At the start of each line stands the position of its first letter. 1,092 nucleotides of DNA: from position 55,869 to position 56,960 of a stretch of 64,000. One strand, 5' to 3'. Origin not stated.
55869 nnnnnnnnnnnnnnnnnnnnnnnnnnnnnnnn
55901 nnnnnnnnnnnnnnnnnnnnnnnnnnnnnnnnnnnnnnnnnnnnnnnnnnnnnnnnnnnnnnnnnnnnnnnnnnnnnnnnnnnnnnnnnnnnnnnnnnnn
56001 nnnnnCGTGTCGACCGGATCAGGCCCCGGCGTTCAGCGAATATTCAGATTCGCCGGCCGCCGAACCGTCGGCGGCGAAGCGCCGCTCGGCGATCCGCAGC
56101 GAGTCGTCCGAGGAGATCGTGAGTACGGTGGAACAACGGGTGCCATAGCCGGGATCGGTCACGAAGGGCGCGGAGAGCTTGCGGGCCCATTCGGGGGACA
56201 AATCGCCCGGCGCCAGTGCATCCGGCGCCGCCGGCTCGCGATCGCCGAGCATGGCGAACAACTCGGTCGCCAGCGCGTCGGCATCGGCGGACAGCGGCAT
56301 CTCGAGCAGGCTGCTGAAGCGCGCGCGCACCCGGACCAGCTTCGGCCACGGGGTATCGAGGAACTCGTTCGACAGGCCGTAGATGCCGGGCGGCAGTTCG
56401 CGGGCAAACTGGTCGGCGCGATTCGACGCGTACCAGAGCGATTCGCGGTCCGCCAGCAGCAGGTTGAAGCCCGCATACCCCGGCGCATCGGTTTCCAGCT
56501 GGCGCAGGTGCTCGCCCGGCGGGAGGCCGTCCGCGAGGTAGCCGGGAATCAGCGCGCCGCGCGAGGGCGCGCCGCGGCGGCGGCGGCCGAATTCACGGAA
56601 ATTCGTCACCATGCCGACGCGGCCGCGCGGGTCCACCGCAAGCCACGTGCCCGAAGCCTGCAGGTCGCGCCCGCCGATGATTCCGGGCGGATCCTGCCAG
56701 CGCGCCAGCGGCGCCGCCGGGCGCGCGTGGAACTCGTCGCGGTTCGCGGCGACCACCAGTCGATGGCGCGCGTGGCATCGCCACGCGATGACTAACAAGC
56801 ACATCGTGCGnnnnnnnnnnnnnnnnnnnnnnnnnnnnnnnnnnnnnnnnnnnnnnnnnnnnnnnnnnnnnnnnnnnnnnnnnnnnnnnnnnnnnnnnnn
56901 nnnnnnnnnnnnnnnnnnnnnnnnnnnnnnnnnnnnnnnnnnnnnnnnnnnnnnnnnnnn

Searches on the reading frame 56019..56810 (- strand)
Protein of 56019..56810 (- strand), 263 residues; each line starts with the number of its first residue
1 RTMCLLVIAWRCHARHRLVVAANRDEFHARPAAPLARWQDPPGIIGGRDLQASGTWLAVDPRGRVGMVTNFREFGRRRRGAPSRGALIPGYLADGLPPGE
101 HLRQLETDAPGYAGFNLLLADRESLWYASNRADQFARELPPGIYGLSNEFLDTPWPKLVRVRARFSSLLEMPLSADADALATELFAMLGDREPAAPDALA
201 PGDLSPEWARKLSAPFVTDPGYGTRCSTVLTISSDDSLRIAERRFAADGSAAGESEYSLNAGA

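Call 65: search_protein_families(library=pfam, proteins=[window:56019-56810:-], max_evalue=0.01)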
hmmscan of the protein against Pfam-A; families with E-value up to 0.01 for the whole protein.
window:56019-56810:- (263 aa): 1 family
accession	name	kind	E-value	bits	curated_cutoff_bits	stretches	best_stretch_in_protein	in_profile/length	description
PF05742.17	TANGO2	-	3.3e-63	214.7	22.6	1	3-245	1-255/257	Transport and Golgi organisation 2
